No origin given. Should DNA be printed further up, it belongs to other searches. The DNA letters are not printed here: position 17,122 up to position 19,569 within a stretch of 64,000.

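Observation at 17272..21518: Cache-domain Ser/Thr kinase plus catalytically degenerate paralog, overlap-coupled to carB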

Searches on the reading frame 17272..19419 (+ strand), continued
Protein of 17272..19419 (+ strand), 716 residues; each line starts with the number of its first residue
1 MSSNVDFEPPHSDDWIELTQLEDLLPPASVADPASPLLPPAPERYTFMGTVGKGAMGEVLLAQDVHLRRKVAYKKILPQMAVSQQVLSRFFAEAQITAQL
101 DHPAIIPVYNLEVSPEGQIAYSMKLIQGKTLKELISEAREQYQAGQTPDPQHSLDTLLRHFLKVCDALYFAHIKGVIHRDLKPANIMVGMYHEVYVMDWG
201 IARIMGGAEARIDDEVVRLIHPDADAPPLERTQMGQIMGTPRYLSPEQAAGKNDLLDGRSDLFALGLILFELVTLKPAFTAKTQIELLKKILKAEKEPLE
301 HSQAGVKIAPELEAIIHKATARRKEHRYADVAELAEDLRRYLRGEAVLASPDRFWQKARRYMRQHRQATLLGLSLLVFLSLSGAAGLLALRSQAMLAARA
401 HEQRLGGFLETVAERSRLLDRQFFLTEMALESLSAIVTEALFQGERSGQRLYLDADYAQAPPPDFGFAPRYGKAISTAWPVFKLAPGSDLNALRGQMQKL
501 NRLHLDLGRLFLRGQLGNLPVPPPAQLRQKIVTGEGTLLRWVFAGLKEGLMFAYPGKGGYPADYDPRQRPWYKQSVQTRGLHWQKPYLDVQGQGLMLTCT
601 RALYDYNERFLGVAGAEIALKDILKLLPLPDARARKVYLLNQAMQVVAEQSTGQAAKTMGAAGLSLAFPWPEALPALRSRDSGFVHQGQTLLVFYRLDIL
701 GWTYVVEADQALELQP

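Call 31: find_homologous_proteins(query=window:17272-19419:+, max_evalue=1e-60)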
Query window:17272-19419:+ (716 aa): 1415 proteins with E <= 1e-60 among 8000 candidates; the best 120 are listed.
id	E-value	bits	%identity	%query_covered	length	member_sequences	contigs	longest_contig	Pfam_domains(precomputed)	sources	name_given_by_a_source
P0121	0.0e+0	1575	98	100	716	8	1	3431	PF07714.24,PF00069.32,PF02743.25,PF22673.3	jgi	jgi:serine/threonine-protein kinase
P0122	0.0e+0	1297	83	98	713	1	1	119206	PF07714.24,PF00069.32,PF02743.25,PF22673.3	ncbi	ncbi:MAG: protein kinase [Candidatus Sericytochromatia bacterium]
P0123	0.0e+0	1041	67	98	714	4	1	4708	PF07714.24,PF00069.32,PF02743.25,PF22673.3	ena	-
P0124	3.8e-254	864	58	98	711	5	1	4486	PF07714.24,PF00069.32,PF22673.3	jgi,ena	-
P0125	8.4e-250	849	58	98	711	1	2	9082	PF07714.24,PF00069.32,PF22673.3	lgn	-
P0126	2.1e-202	693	49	98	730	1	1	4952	PF07714.24,PF00069.32,PF02743.25,PF22673.3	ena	-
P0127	4.9e-202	691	50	93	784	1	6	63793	PF07714.24,PF00069.32,PF02743.25,PF22673.3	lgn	-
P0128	4.4e-198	678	48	98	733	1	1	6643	PF07714.24,PF00069.32,PF02743.25,PF22673.3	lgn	-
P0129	2.8e-196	672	51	93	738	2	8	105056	PF07714.24,PF00069.32,PF02743.25,PF22673.3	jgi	-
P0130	3.0e-196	672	49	98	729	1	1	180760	PF07714.24,PF00069.32,PF02743.25,PF22673.3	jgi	jgi:eukaryotic-like serine/threonine-protein kinase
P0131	1.2e-195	670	48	97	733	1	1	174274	PF07714.24,PF00069.32,PF02743.25,PF22673.3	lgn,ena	-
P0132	1.0e-194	667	49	94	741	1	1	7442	PF07714.24,PF00069.32,PF02743.25,PF22673.3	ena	-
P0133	1.1e-193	664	49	99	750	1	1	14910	PF07714.24,PF00069.32,PF02743.25,PF22673.3,PF01636.30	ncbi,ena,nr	ncbi:MAG: hypothetical protein CVV27_07210 [Candidatus Melainabacteria bacterium HGW-Melainabacteria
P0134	9.6e-193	661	47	97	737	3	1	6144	PF07714.24,PF00069.32,PF02743.25,PF22673.3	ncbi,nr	ncbi:MAG: protein kinase [Candidatus Sericytochromatia bacterium]|nr:protein kinase [Candidatus Seri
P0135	1.7e-192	660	47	97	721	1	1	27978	PF07714.24,PF00069.32,PF02743.25,PF22673.3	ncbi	-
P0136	3.7e-192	659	52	86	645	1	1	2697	PF07714.24,PF00069.32,PF02743.25,PF22673.3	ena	-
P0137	4.2e-192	659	48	98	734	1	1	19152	PF07714.24,PF00069.32,PF02743.25,PF22673.3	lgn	-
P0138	1.3e-191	657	49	97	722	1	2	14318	PF07714.24,PF00069.32,PF02743.25,PF22673.3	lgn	-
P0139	1.7e-191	657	46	98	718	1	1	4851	PF07714.24,PF00069.32,PF02743.25,PF22673.3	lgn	-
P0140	1.8e-191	656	47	98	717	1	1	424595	PF07714.24,PF00069.32,PF02743.25,PF22673.3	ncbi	ncbi:MAG: protein kinase domain-containing protein [Candidatus Sericytochromatia bacterium]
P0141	8.0e-191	654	46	99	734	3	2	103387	PF07714.24,PF00069.32,PF02743.25,PF22673.3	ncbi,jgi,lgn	jgi:serine/threonine protein kinase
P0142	4.9e-190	652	49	97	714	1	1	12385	PF07714.24,PF00069.32,PF02743.25,PF22673.3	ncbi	-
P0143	6.1e-190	651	51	88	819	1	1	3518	PF07714.24,PF00069.32,PF02743.25,PF22673.3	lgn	-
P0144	9.1e-190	651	47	94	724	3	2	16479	PF07714.24,PF00069.32,PF02743.25,PF22673.3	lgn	-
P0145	3.1e-188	646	47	99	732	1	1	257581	PF07714.24,PF00069.32,PF02743.25,PF22673.3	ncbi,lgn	-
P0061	1.5e-185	637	49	94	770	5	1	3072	PF07714.24,PF00069.32,PF02743.25,PF22673.3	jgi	jgi:serine/threonine protein kinase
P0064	1.5e-184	634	48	97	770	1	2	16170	PF07714.24,PF00069.32,PF02743.25,PF22673.3,PF01636.30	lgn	-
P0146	5.6e-184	632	46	99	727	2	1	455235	PF07714.24,PF00069.32,PF02743.25,PF22673.3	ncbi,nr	ncbi:MAG: protein kinase [Candidatus Sericytochromatia bacterium]|nr:protein kinase [Candidatus Seri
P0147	1.1e-183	631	47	94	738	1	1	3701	PF07714.24,PF00069.32,PF02743.25,PF22673.3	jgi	-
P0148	2.8e-183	629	49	90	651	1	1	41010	PF07714.24,PF00069.32,PF02743.25,PF22673.3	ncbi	ncbi:MAG: protein kinase, partial [Candidatus Sericytochromatia bacterium]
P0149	3.0e-183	629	49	93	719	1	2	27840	PF07714.24,PF00069.32,PF02743.25,PF22673.3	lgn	-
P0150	1.9e-182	627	49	93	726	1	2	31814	PF07714.24,PF00069.32,PF02743.25,PF22673.3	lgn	-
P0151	4.8e-182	625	44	97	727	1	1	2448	PF07714.24,PF00069.32,PF02743.25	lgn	-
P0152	1.5e-181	624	46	97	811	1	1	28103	PF07714.24,PF00069.32,PF02743.25,PF22673.3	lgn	-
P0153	2.0e-181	623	45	99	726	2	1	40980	PF07714.24,PF00069.32,PF02743.25,PF22673.3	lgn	-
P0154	6.8e-181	622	50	96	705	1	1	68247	PF07714.24,PF00069.32,PF02743.25,PF22673.3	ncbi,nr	ncbi:MAG: protein kinase [Candidatus Sericytochromatia bacterium]|nr:protein kinase [Candidatus Seri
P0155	6.9e-181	622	47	93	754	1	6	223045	PF07714.24,PF00069.32,PF02743.25,PF22673.3,PF01636.30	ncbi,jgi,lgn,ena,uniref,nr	ncbi:hypothetical protein COW36_02215 [bacterium (Candidatus Blackallbacteria) CG17_big_fil_post_rev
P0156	8.4e-180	618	47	93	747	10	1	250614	PF07714.24,PF00069.32,PF02743.25,PF22673.3,PF01636.30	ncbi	-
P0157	7.1e-179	615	45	97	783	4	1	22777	PF07714.24,PF00069.32,PF02743.25,PF22673.3,PF01636.30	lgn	-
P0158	1.8e-178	613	46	94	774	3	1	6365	PF07714.24,PF00069.32,PF02743.25,PF22673.3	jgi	-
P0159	7.0e-178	612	47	93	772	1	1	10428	PF07714.24,PF00069.32,PF02743.25,PF22673.3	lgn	-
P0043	2.5e-177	610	44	98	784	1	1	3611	PF07714.24,PF00069.32,PF02743.25,PF22673.3,PF01636.30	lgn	-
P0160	3.6e-177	609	44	93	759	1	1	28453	PF07714.24,PF00069.32,PF02743.25,PF22673.3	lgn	-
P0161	1.5e-174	601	43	98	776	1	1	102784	PF07714.24,PF00069.32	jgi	jgi:eukaryotic-like serine/threonine-protein kinase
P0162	2.9e-174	600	47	93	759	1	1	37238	PF07714.24,PF00069.32,PF02743.25,PF22673.3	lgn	-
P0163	2.5e-173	597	44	94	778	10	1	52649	PF07714.24,PF00069.32,PF02743.25,PF22673.3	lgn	-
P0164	5.1e-173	596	45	94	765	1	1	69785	PF07714.24,PF00069.32,PF02743.25,PF22673.3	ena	-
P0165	7.0e-173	595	44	97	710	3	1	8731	PF07714.24,PF00069.32,PF02743.25,PF22673.3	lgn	-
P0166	3.5e-170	586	45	94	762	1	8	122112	PF07714.24,PF00069.32,PF02743.25,PF22673.3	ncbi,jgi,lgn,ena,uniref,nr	ncbi:hypothetical protein COW36_11095 [bacterium (Candidatus Blackallbacteria) CG17_big_fil_post_rev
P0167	6.4e-170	585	44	93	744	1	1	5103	PF07714.24,PF00069.32,PF02743.25,PF22673.3,PF03109.23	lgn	-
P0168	1.4e-169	584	43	93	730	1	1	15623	PF07714.24,PF00069.32,PF02743.25,PF22673.3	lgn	-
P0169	1.4e-168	581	44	93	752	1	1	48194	PF07714.24,PF00069.32,PF02743.25,PF22673.3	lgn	-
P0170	2.0e-168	580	44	97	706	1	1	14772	PF07714.24,PF00069.32,PF02743.25,PF22673.3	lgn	-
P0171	2.9e-168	580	45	98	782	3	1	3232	PF07714.24,PF00069.32,PF02743.25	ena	-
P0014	5.4e-168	579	44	96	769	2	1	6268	PF07714.24,PF00069.32,PF02743.25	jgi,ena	-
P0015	1.5e-167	577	45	93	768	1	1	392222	PF07714.24,PF00069.32,PF02743.25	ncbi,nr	ncbi:MAG: hypothetical protein KatS3mg102_1596 [Planctomycetota bacterium]|nr:MAG: hypothetical prot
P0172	1.9e-167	577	43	93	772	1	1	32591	PF07714.24,PF00069.32,PF02743.25,PF22673.3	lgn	-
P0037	2.5e-166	573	45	94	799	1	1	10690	PF07714.24,PF00069.32,PF02743.25,PF22673.3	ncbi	-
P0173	7.5e-166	572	43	92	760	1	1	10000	PF07714.24,PF00069.32,PF02743.25,PF22673.3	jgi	-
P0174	8.9e-165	568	45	94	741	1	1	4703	PF07714.24,PF00069.32,PF02743.25,PF22673.3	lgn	-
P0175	3.0e-164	567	43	93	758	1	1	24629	PF07714.24,PF00069.32,PF02743.25,PF22673.3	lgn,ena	-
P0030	3.9e-164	566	44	94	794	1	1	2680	PF07714.24,PF00069.32,PF02743.25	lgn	-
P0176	8.6e-164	565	44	96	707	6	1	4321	PF07714.24,PF00069.32,PF02743.25,PF22673.3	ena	-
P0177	1.5e-163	564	43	93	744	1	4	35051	PF07714.24,PF00069.32,PF02743.25,PF22673.3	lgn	-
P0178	2.9e-163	563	42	98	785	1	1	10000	PF07714.24,PF00069.32,PF02743.25,PF22673.3,PF03109.23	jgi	-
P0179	4.4e-163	563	42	93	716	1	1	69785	PF07714.24,PF00069.32,PF02743.25,PF22673.3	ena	-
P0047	1.9e-162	561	44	95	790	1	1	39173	PF07714.24,PF00069.32,PF02743.25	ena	-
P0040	2.7e-162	560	44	95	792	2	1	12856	PF07714.24,PF00069.32,PF02743.25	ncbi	ncbi:MAG: serine/threonine protein kinase [Candidatus Sericytochromatia bacterium]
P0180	1.6e-160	554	44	99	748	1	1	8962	PF07714.24,PF00069.32,PF02743.25,PF22673.3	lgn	-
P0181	2.2e-160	554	41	99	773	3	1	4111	PF07714.24,PF00069.32,PF02743.25,PF22673.3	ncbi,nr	ncbi:MAG: serine/threonine protein kinase [Proteobacteria bacterium]|nr:serine/threonine protein kin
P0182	2.6e-160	553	45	93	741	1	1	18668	PF07714.24,PF00069.32,PF02743.25,PF22673.3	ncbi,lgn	ncbi:MAG: protein kinase [Candidatus Sericytochromatia bacterium]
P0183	3.5e-160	553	43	98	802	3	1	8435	PF07714.24,PF00069.32,PF02743.25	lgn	-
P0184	1.7e-158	548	43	97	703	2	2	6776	PF07714.24,PF00069.32,PF02743.25,PF22673.3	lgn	-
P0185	1.8e-158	547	44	95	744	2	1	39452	PF07714.24,PF00069.32,PF02743.25,PF22673.3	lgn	-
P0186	1.8e-158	547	43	94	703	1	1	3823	PF07714.24,PF00069.32,PF22673.3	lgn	-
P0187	6.1e-158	546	44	95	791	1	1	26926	PF07714.24,PF00069.32,PF02743.25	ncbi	-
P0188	6.9e-158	546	43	94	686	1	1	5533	PF07714.24,PF00069.32,PF02743.25,PF22673.3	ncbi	-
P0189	7.6e-158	545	41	97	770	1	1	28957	PF07714.24,PF00069.32,PF02743.25,PF22673.3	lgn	-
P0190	1.1e-157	545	42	97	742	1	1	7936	PF07714.24,PF00069.32,PF22673.3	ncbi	-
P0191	1.1e-157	545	45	98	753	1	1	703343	PF07714.24,PF00069.32,PF02743.25,PF22673.3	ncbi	ncbi:MAG: protein kinase domain-containing protein [Candidatus Sericytochromatia bacterium]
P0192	1.9e-157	544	44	93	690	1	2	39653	PF07714.24,PF00069.32,PF02743.25,PF22673.3,PF01636.30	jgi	jgi:serine/threonine-protein kinase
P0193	3.8e-157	543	43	93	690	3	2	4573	PF07714.24,PF00069.32,PF02743.25,PF22673.3,PF01636.30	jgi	-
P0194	6.6e-157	542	40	97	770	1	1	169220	PF07714.24,PF00069.32,PF02743.25,PF22673.3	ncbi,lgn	-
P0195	1.8e-156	541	42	97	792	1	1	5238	PF07714.24,PF00069.32,PF02743.25,PF22673.3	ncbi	-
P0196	4.4e-156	540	41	93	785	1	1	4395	PF07714.24,PF00069.32,PF02743.25,PF22673.3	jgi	jgi:eukaryotic-like serine/threonine-protein kinase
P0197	3.7e-155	536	41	97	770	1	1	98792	PF07714.24,PF00069.32,PF02743.25,PF22673.3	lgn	-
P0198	7.4e-155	535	43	93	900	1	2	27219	PF07714.24,PF00069.32,PF02743.25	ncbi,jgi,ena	-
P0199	1.4e-154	535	41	93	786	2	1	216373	PF07714.24,PF00069.32,PF02743.25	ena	-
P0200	2.8e-154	534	39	99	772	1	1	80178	PF07714.24,PF00069.32,PF02743.25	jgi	jgi:serine/threonine-protein kinase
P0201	3.3e-154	533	44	93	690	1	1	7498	PF07714.24,PF00069.32,PF02743.25,PF22673.3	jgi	-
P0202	4.1e-154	533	39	99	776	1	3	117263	PF07714.24,PF00069.32,PF02743.25,PF22673.3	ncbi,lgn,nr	ncbi:MAG: protein kinase [Proteobacteria bacterium]|nr:protein kinase [Pseudomonadota bacterium] MCH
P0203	4.2e-154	533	39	99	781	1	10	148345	PF07714.24,PF00069.32,PF02743.25,PF22673.3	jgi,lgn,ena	-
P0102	4.6e-154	533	42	94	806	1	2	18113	PF07714.24,PF00069.32,PF02743.25,PF22673.3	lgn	-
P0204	4.6e-154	533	41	94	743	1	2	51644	PF07714.24,PF00069.32,PF02743.25,PF22673.3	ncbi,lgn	-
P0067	4.8e-154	533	43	94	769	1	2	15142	PF07714.24,PF00069.32,PF02743.25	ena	-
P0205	5.2e-154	533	41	93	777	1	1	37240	PF07714.24,PF00069.32,PF02743.25,PF22673.3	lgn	-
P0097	6.1e-154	532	41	99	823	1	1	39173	PF07714.24,PF00069.32,PF02743.25,PF22673.3,PF01636.30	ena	-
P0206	6.5e-154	532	41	94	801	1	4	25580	PF07714.24,PF00069.32,PF02743.25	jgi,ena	-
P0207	7.9e-154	532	39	99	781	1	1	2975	PF07714.24,PF00069.32,PF02743.25,PF22673.3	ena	-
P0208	8.8e-154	532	43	93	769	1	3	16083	PF07714.24,PF00069.32,PF02743.25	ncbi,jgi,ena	-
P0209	9.0e-154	532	39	99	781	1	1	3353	PF07714.24,PF00069.32,PF02743.25,PF22673.3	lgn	-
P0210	1.8e-153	531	39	99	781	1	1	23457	PF07714.24,PF00069.32,PF02743.25,PF22673.3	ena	-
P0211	1.9e-153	531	39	99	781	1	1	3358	PF07714.24,PF00069.32,PF02743.25,PF22673.3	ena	-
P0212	4.1e-153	530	42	95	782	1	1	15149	PF07714.24,PF00069.32,PF02743.25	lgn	-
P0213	8.0e-153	529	41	93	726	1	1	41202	PF07714.24,PF00069.32,PF02743.25,PF22673.3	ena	-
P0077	8.9e-153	529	44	93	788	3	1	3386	PF07714.24,PF00069.32,PF02743.25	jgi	jgi:tRNA A-37 threonylcarbamoyl transferase component Bud32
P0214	9.0e-153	529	41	93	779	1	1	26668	PF07714.24,PF00069.32,PF02743.25,PF22673.3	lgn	-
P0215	3.3e-152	527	40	97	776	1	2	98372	PF07714.24,PF00069.32,PF02743.25,PF22673.3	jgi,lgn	jgi:serine/threonine-protein kinase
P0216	4.4e-152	526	40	93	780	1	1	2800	PF07714.24,PF00069.32,PF02743.25,PF22673.3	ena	-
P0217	6.3e-152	526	39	92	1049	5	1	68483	PF07714.24,PF00069.32,PF02743.25,PF03109.23,PF01636.30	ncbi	-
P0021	8.0e-152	525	43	94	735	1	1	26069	PF07714.24,PF00069.32,PF02743.25,PF22673.3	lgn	-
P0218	8.3e-152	525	40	93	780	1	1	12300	PF07714.24,PF00069.32,PF02743.25,PF22673.3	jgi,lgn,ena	-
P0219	1.0e-151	525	41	93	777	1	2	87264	PF07714.24,PF00069.32,PF02743.25,PF22673.3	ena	-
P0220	1.1e-151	525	39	99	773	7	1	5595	PF07714.24,PF00069.32,PF02743.25,PF22673.3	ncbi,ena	-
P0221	1.1e-151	525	40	93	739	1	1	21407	PF07714.24,PF00069.32,PF02743.25,PF22673.3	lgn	-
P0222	1.3e-151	525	42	93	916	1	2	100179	PF07714.24,PF00069.32,PF02743.25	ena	-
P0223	1.6e-151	524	41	93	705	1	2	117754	PF07714.24,PF00069.32,PF02743.25,PF22673.3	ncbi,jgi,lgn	ncbi:MAG: serine/threonine protein kinase [Chromatiales bacterium]|jgi:serine/threonine-protein kina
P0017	2.4e-151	524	42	97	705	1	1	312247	PF07714.24,PF00069.32,PF02743.25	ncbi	ncbi:MAG: serine/threonine protein kinase [Candidatus Sericytochromatia bacterium]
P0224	2.9e-151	524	40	93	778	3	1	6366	PF07714.24,PF00069.32,PF02743.25,PF22673.3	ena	-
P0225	6.1e-151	523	39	96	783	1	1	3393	PF07714.24,PF00069.32,PF02743.25,PF22673.3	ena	-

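Call 32: find_encoding_contigs(protein=P0140, flank=8000, max_places=2)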
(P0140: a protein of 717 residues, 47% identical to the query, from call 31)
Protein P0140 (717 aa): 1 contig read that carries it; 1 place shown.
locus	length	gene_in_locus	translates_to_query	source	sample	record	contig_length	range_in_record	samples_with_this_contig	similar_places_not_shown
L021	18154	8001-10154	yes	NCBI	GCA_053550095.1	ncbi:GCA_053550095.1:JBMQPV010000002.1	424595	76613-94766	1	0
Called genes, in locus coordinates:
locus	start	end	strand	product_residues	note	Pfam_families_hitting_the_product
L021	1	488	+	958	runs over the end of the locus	PF00675:Peptidase_M16 (faint), PF05193:Peptidase_M16_C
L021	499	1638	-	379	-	PF00412:LIM, PF12315:DA1-like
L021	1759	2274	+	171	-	PF07443:HARP (faint)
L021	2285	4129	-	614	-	PF02574:S-methyl_trans, PF02219:MTHFR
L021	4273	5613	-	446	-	PF02812:ELFV_dehydrog_N, PF00208:ELFV_dehydrog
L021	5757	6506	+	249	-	PF20772:TACO1_YebC_N, PF01709:Transcrip_reg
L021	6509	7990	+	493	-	PF12072:RNase_Y_N, PF00013:KH_1 (weak), PF01966:HD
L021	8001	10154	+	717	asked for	PF00069:Pkinase, PF07714:PK_Tyr_Ser-Thr, PF02743:dCache_1, PF22673:MCP-like_PDC_1 (weak)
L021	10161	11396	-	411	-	PF13637:Ank_4 (faint), PF12796:Ank_2 (faint), PF00023:Ank (faint)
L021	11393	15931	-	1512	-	-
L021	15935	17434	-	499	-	PF00535:Glycos_transf_2, PF10111:Glyco_tranf_2_2 (weak)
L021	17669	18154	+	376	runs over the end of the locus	PF01594:AI-2E_transport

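Call 33: find_encoding_contigs(protein=P0125, flank=8000, max_places=2)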
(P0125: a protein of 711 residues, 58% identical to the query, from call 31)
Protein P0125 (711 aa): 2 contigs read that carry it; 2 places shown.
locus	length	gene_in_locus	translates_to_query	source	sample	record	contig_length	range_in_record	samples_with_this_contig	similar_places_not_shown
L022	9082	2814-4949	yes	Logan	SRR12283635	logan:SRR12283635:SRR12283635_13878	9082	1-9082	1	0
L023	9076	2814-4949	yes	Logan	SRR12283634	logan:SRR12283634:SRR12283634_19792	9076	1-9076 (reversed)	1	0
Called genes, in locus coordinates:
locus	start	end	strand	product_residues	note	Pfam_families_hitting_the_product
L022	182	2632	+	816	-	PF17191:RecG_wedge, PF00270:DEAD, PF04851:ResIII, PF00271:Helicase_C, PF19833:RecG_dom3_C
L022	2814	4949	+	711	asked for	PF00069:Pkinase, PF07714:PK_Tyr_Ser-Thr, PF22673:MCP-like_PDC_1 (weak)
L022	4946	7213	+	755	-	PF00069:Pkinase, PF07714:PK_Tyr_Ser-Thr, PF02743:dCache_1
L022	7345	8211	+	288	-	PF03783:CsgG (weak)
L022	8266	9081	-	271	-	?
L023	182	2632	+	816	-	PF17191:RecG_wedge, PF00270:DEAD, PF04851:ResIII, PF00271:Helicase_C, PF19833:RecG_dom3_C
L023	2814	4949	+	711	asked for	PF00069:Pkinase, PF07714:PK_Tyr_Ser-Thr, PF22673:MCP-like_PDC_1 (weak)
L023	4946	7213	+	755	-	PF00069:Pkinase, PF07714:PK_Tyr_Ser-Thr, PF02743:dCache_1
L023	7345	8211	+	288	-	PF03783:CsgG (weak)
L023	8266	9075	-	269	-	?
